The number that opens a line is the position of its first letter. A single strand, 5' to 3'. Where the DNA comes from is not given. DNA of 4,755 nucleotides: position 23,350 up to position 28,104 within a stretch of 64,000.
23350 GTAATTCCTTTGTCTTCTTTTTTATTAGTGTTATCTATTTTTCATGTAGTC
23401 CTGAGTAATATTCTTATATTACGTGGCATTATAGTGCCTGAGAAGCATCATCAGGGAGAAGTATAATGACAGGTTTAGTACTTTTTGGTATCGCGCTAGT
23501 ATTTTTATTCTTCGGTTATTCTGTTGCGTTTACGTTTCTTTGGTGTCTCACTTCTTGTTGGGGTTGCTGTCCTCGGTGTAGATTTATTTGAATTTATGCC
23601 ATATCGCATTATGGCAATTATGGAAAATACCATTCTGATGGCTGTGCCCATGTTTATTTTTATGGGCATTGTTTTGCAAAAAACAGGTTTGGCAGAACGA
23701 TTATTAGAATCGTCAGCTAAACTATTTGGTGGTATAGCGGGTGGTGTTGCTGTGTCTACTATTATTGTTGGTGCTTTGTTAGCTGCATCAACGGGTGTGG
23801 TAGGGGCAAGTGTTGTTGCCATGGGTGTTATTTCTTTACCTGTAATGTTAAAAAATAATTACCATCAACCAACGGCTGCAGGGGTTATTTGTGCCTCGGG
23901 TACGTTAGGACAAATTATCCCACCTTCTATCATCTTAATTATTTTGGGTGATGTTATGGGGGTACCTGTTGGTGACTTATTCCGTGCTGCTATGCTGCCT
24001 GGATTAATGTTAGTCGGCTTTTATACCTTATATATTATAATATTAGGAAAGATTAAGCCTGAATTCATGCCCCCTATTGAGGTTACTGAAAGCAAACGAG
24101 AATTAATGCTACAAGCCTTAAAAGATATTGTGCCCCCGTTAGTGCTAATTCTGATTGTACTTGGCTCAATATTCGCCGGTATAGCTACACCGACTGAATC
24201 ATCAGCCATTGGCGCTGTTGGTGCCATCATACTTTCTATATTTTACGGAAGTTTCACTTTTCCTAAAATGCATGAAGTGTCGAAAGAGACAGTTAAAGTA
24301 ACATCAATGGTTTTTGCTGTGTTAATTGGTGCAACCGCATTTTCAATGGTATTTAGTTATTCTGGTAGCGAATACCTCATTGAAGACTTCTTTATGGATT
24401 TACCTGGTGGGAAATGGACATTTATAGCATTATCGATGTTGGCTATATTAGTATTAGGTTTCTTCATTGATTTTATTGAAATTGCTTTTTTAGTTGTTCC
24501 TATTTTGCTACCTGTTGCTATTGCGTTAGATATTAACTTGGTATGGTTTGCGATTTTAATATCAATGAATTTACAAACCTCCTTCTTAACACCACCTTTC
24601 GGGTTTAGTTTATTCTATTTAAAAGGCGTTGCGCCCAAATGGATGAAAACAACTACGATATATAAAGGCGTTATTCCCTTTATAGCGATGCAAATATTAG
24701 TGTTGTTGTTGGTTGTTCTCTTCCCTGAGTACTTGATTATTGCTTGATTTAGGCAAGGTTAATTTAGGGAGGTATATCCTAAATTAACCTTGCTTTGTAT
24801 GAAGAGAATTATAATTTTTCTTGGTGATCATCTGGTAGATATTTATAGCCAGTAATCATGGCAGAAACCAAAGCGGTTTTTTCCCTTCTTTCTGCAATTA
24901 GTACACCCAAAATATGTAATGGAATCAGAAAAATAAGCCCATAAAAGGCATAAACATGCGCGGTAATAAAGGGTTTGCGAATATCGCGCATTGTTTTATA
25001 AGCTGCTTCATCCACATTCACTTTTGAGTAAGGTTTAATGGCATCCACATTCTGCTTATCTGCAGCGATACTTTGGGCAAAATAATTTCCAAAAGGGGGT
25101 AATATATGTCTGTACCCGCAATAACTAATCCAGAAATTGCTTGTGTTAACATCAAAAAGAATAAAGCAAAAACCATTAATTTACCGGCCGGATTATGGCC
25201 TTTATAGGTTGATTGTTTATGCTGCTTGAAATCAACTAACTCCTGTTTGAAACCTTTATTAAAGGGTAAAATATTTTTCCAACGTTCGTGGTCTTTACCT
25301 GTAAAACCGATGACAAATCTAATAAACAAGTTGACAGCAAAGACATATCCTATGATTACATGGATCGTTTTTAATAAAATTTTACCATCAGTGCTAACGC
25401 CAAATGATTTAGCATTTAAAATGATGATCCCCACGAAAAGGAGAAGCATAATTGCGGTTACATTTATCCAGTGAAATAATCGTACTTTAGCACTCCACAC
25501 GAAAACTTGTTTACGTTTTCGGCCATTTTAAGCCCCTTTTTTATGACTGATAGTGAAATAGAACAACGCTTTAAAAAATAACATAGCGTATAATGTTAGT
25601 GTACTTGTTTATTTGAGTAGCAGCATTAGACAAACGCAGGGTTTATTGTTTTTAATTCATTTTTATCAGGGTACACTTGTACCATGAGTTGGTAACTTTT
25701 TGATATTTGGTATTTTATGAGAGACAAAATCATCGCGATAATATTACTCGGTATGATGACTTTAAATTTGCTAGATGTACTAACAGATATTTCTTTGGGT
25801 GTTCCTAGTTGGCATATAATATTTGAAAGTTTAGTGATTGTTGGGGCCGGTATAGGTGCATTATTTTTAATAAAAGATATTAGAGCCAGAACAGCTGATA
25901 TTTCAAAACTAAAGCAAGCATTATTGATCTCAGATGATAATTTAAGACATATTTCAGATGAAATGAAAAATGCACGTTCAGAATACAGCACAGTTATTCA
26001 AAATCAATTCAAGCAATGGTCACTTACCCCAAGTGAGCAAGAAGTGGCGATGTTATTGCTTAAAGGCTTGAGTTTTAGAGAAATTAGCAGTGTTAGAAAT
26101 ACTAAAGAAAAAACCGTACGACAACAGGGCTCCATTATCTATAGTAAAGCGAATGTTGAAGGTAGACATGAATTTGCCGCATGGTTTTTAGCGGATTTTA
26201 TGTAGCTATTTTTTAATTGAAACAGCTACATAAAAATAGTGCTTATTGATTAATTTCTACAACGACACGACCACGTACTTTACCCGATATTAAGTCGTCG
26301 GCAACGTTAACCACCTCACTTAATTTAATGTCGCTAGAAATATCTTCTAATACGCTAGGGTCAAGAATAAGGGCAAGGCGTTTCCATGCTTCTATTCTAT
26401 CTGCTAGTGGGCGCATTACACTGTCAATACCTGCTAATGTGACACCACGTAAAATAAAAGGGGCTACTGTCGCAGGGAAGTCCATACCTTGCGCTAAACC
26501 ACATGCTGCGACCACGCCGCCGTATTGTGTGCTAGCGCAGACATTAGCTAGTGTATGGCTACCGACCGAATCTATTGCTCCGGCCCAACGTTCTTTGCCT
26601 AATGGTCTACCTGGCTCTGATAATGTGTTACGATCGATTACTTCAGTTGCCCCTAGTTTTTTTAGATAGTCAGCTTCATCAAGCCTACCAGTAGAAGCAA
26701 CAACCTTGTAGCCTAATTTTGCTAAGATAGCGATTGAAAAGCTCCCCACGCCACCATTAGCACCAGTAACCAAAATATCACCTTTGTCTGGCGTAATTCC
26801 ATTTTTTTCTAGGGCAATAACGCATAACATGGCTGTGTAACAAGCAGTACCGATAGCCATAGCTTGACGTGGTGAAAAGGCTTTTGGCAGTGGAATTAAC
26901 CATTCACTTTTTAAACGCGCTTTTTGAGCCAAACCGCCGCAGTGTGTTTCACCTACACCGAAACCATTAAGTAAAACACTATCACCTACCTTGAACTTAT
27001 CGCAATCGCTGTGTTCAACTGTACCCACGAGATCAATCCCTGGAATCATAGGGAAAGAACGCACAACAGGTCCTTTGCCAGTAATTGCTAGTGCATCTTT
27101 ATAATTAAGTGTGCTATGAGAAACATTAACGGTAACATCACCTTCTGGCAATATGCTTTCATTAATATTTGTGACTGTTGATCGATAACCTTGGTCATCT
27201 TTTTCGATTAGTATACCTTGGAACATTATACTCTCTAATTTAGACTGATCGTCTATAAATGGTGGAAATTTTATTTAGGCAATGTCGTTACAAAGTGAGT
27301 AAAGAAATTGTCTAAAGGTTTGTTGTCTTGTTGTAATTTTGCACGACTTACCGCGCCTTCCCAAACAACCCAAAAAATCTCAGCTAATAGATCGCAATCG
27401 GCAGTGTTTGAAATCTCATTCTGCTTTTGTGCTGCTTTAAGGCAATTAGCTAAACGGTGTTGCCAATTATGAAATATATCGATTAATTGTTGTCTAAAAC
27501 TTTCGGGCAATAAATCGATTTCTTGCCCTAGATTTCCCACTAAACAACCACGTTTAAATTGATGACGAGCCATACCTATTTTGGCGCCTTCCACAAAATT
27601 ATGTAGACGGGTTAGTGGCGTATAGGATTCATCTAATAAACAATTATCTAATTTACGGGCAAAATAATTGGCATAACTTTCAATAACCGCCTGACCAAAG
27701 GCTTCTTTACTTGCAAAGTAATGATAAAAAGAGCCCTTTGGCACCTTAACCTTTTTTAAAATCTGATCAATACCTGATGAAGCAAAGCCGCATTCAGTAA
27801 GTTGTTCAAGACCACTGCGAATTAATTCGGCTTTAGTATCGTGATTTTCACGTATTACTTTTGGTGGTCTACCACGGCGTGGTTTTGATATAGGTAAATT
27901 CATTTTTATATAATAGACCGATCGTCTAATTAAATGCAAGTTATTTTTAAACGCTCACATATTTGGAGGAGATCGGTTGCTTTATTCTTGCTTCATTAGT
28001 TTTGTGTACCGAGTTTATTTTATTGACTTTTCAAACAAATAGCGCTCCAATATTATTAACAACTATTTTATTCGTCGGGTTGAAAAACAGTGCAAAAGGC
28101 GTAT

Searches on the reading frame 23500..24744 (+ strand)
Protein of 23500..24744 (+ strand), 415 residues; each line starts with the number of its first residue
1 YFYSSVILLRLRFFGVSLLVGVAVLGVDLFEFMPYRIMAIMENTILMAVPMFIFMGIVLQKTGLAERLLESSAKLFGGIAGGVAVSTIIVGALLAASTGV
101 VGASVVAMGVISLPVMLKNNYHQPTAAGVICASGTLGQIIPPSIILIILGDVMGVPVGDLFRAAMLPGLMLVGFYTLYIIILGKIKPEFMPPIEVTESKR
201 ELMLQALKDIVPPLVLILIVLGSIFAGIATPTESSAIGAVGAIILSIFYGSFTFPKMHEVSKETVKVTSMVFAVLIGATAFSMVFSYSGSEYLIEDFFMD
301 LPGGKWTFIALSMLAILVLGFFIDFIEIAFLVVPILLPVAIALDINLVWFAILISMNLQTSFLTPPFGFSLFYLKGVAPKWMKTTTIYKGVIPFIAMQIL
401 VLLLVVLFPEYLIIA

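Call 77: search_protein_families(library=pfam, proteins=[window:23500-24744:+], max_evalue=0.001)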
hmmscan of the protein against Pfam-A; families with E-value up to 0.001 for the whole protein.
window:23500-24744:+ (415 aa): 2 families
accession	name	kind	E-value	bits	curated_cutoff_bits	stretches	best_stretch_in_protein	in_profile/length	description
PF06808.19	DctM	-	2.3e-89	300.5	23.8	1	19-410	25-412/413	Tripartite ATP-independent periplasmic transporter, DctM component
PF03553.21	Na_H_antiporter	-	0.00046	20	23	1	56-142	174-259/303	Na+/H+ antiporter family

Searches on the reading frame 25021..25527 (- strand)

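Call 77: search_protein_families(library=pfam, proteins=[window:25021-25527:-], max_evalue=0.001)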
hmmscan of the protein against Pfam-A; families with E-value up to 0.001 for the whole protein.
window:25021-25527:- (169 aa): 1 family
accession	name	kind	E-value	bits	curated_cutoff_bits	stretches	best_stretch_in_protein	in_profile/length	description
PF01292.26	Ni_hydr_CYTB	-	8.7e-21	74.9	30.1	1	10-138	1-123/179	Prokaryotic cytochrome b561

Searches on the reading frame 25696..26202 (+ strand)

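Call 77: search_protein_families(library=pfam, proteins=[window:25696-26202:+], max_evalue=0.001)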
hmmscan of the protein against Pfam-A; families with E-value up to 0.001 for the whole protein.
window:25696-26202:+ (169 aa): 1 family
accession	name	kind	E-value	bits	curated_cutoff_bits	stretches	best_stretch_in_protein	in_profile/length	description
PF00196.25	GerE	-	1.1e-05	25.4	23.5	1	109-162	2-55/57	Bacterial regulatory proteins, luxR family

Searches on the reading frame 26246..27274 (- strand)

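Call 77: search_protein_families(library=pfam, proteins=[window:26246-27274:-], max_evalue=0.001)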
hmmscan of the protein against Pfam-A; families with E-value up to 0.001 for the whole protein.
window:26246-27274:- (343 aa): 2 families
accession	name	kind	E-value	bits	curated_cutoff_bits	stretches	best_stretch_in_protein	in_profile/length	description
PF00107.32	ADH_zinc_N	-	7.5e-15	55.5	31.8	1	175-287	1-116/129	Zinc-binding dehydrogenase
PF08240.17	ADH_N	-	2.5e-11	44.2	23.5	1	44-131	2-104/104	Alcohol dehydrogenase GroES-like domain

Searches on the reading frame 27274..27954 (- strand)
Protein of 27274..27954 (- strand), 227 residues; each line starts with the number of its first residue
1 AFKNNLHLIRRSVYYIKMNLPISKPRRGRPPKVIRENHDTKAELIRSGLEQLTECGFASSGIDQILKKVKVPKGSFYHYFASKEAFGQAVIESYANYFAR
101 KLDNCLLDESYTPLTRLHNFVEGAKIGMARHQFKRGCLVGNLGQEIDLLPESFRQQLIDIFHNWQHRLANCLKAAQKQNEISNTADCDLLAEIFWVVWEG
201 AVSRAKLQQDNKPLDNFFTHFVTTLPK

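Call 77: search_protein_families(library=pfam, proteins=[window:27274-27954:-], max_evalue=0.001)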
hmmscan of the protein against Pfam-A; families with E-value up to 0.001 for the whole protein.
window:27274-27954:- (227 aa): 3 families
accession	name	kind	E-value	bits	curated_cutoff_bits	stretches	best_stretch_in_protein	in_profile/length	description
PF16925.10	TetR_C_13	-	2.9e-28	98.8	27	1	113-221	1-109/109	Tetracyclin repressor-like, C-terminal domain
PF21993.1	TetR_C_13_2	-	8.7e-13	48.9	27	1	113-217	1-100/103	Transcriptional regulator LmrA/YxaF-like, C-terminal domain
PF00440.29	TetR_N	-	2.1e-08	34.3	24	1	45-86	2-43/47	Bacterial regulatory proteins, tetR family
